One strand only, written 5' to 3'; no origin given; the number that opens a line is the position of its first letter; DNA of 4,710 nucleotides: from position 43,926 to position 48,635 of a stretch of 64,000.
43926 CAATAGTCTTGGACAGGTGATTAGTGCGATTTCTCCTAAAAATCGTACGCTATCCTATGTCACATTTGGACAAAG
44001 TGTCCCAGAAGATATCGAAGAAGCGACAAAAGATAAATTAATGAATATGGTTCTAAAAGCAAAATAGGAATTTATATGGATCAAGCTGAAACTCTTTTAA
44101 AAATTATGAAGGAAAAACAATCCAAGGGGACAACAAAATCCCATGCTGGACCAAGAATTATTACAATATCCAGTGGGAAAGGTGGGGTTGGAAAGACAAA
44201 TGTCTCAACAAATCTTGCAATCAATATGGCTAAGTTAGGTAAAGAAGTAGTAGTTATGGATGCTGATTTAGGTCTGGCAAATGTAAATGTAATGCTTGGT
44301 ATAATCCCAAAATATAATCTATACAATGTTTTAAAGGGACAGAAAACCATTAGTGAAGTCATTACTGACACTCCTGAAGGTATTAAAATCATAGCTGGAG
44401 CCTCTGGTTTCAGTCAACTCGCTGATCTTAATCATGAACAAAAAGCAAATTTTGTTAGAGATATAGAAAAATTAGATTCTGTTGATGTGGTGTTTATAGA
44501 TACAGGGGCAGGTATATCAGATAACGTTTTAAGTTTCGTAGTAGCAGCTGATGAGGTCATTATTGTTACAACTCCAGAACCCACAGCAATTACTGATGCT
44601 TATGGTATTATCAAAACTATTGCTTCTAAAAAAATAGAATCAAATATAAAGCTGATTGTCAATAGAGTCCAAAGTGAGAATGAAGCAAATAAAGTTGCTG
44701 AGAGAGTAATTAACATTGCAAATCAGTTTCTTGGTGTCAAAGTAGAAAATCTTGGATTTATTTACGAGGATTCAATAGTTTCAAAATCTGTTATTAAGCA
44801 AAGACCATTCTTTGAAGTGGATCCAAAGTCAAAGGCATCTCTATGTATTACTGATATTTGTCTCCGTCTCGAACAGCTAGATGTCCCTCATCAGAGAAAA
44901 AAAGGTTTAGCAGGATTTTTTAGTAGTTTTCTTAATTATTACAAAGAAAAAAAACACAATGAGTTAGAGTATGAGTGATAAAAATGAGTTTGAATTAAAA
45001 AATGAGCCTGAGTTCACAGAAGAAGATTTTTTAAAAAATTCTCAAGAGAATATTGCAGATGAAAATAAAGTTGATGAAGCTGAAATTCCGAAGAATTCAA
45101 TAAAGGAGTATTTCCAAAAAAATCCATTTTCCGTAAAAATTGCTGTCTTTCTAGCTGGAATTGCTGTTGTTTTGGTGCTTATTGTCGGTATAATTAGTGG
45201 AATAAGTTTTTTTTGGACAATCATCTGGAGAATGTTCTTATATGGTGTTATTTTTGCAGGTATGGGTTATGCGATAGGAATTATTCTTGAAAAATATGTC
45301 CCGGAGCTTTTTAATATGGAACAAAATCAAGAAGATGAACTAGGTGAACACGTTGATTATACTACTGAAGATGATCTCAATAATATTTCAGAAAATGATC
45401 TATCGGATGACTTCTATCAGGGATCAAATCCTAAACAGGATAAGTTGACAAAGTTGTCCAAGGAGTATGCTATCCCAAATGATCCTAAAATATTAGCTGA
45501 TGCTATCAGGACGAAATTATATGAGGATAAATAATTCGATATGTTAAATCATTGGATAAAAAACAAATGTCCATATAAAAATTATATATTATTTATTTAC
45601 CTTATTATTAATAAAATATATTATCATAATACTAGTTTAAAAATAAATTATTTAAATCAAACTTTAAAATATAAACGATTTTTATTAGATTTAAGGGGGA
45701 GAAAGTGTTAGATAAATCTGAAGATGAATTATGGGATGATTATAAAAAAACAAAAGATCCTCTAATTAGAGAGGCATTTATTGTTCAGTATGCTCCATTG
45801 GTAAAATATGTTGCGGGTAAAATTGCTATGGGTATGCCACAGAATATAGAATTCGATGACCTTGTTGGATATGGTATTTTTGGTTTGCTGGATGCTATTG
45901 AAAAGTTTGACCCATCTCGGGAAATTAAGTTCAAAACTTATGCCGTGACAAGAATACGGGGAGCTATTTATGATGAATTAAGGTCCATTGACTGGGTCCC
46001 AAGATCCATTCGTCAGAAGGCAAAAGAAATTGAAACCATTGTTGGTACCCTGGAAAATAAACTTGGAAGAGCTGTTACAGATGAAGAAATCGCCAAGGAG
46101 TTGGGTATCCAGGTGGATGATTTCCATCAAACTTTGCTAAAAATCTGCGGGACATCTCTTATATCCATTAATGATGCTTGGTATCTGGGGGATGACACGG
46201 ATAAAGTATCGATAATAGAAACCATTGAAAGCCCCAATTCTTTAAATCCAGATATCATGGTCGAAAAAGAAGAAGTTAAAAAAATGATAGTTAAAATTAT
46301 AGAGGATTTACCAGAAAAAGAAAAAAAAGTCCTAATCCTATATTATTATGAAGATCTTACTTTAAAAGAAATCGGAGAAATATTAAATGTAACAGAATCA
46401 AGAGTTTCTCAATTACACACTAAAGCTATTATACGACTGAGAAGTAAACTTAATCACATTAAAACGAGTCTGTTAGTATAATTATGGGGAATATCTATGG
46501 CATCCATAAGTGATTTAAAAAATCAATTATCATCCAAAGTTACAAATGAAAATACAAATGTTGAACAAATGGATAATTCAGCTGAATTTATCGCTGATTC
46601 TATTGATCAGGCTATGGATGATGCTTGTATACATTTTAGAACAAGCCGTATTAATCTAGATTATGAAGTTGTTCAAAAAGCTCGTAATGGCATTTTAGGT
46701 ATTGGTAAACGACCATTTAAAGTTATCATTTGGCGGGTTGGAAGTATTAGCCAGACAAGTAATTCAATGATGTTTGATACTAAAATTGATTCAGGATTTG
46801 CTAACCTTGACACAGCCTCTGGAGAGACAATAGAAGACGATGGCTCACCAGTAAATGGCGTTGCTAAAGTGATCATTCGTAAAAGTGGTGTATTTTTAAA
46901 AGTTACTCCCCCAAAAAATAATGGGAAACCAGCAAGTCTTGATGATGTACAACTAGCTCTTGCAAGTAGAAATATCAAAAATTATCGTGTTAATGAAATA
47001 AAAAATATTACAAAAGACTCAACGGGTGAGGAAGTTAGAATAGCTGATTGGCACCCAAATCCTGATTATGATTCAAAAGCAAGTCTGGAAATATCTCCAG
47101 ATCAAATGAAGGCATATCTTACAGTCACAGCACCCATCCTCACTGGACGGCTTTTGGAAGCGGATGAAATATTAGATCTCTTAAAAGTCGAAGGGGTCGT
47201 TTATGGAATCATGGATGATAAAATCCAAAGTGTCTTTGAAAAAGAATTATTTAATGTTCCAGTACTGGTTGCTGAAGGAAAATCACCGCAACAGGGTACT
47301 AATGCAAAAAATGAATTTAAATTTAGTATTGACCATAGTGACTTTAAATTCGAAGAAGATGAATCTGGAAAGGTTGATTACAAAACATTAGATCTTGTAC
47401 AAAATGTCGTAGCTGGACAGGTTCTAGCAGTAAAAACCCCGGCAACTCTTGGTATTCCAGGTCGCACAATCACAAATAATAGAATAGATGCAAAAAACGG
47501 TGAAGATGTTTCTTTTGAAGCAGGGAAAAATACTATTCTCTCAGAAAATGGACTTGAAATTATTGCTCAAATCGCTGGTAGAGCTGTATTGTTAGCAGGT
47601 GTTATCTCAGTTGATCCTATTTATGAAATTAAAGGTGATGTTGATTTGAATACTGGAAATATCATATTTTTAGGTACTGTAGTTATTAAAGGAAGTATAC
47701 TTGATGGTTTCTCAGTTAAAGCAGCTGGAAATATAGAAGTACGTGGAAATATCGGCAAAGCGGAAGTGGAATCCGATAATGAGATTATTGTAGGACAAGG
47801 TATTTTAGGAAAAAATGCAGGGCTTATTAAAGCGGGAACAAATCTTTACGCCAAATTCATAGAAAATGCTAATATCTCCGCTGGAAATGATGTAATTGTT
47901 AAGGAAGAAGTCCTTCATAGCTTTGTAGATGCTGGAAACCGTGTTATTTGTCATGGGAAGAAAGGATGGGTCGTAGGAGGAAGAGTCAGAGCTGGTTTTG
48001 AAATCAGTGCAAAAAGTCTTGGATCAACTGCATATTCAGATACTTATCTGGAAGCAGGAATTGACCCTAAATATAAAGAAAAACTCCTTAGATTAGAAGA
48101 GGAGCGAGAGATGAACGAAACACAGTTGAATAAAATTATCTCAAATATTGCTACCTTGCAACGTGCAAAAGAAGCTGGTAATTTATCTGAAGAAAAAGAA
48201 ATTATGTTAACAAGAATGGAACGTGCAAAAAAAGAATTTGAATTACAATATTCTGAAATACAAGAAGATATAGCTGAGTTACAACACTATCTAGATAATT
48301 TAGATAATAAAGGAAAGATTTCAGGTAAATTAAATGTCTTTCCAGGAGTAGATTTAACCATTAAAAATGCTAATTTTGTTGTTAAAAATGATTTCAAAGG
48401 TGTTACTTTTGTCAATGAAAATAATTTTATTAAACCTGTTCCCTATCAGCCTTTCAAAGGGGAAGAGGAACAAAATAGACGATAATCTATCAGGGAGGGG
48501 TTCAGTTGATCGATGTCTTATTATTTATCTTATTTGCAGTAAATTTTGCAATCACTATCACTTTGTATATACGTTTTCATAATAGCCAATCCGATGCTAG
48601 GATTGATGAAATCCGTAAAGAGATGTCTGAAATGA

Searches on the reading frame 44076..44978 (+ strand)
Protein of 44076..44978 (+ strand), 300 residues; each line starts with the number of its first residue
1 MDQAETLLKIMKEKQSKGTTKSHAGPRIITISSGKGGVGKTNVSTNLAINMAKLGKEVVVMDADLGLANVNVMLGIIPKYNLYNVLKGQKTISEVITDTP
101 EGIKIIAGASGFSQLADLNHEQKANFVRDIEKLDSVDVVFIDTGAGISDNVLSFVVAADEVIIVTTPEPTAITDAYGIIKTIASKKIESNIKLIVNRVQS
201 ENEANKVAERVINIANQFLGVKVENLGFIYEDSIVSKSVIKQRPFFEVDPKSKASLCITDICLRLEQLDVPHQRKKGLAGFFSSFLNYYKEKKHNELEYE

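Call 82: search_protein_families(library=pfam, proteins=[window:44076-44978:+], max_evalue=0.00001)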
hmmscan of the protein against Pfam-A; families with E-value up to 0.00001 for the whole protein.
window:44076-44978:+ (300 aa): 5 families
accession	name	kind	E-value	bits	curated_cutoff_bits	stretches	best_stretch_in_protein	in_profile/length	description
PF01656.29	CbiA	-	3.8e-19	69.3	25.4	1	29-244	1-124/125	CobQ/CobB/MinD/ParA nucleotide binding domain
PF13614.12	AAA_31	-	2.4e-18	67.2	27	1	27-192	2-174/177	AAA domain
PF10609.15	ParA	-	1.9e-17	63.9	27.1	1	27-188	4-166/246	NUBPL iron-transfer P-loop NTPase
PF02374.21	ArsA_ATPase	-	4.1e-09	36.5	24.3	1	31-64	5-38/305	Anion-transporting ATPase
PF00142.24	Fer4_NifH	-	8.4e-08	32.4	25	1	33-254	6-233/271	4Fe-4S iron sulfur cluster binding proteins, NifH/frxC family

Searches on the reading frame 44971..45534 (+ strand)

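Call 76: search_protein_families(library=pfam, proteins=[window:44971-45534:+], max_evalue=0.1)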
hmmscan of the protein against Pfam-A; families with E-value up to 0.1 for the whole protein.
window:44971-45534:+ (187 aa): 1 family
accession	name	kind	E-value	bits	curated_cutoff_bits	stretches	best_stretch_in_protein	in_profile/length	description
PF13787.11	HXXEE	-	0.011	16.9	25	1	36-111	31-98/114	Protein of unknown function with HXXEE motif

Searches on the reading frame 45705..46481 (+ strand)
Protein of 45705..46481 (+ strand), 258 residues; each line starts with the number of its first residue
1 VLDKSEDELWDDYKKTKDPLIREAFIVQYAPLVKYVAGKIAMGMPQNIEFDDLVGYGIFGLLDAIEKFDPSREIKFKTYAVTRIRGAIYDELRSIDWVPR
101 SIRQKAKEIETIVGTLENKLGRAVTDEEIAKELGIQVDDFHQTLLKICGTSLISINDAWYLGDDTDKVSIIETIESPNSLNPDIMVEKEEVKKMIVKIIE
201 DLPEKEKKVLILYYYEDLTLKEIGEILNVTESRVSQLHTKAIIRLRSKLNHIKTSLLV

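Call 6: search_protein_families(library=pfam, proteins=[window:45705-46481:+], max_evalue=0.01)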
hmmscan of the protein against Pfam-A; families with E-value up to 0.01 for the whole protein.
window:45705-46481:+ (258 aa): 7 families
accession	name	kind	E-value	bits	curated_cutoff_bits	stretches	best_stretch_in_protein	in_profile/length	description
PF04545.22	Sigma70_r4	-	1.8e-19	69.4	24.1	1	199-246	2-49/50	Sigma-70, region 4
PF04542.20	Sigma70_r2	-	1.9e-17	63.3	24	1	26-97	2-70/71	Sigma-70 region 2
PF08281.18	Sigma70_r4_2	-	2.1e-12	46.9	25.7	1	194-242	3-51/54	Sigma-70, region 4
PF04539.22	Sigma70_r3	-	8.3e-08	32.7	25.3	1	106-145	3-42/78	Sigma-70 region 3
PF04297.20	UPF0122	-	0.00015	22.4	22.7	1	202-238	18-54/101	Putative helix-turn-helix protein, YlxM / p13 like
PF13384.12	HTH_23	-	0.0007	19.8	24.6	0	205-237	4-37/50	Homeodomain-like domain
PF04967.18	HTH_10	-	0.0009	19.4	23.1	0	122-147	22-47/53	HTH DNA binding domain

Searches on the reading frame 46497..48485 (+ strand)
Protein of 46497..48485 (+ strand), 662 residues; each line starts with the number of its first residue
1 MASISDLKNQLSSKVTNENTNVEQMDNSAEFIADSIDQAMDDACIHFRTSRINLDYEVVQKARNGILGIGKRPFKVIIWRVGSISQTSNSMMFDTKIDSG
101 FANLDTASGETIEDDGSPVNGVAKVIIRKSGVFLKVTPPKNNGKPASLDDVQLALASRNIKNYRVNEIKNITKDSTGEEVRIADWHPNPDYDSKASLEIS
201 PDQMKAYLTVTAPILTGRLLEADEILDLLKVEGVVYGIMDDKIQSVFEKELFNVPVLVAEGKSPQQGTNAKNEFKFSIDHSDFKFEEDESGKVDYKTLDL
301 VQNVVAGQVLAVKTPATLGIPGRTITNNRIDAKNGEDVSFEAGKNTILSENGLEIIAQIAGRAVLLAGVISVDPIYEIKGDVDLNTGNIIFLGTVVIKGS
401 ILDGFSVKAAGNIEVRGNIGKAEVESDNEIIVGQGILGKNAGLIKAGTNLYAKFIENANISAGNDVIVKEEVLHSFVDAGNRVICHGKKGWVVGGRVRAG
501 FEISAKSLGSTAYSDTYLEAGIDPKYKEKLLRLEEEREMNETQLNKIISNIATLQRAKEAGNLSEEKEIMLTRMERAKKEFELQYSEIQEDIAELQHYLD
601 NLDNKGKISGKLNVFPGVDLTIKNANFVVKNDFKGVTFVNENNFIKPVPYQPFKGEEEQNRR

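Call 6: search_protein_families(library=pfam, proteins=[window:46497-48485:+], max_evalue=0.01)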
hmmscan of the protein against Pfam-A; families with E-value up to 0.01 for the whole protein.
window:46497-48485:+ (662 aa): 3 families
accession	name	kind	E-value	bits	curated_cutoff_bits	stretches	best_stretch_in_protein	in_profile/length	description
PF03961.19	FapA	-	5.4e-75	252.9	31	1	374-643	1-270/272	Flagellar Assembly Protein A beta solenoid domain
PF20250.3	FapA_N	-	3.8e-49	166.9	27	1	196-365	2-175/178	Flagellar Assembly Protein A N-terminal region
PF14804.11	Jag_N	-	3.2e-12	47.1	25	1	32-77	2-47/50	Jag N-terminus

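Call 7: search_protein_families(library=ncbifam, proteins=[window:46497-48485:+], max_evalue=0.001)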
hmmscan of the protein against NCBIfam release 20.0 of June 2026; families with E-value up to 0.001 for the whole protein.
window:46497-48485:+ (662 aa): 1 family
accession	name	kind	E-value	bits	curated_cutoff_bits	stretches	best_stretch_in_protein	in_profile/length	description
NF041568.1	Jag_EloR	equivalog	0.00069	19.6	145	0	31-82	4-56/203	RNA-binding cell elongation regulator Jag/EloR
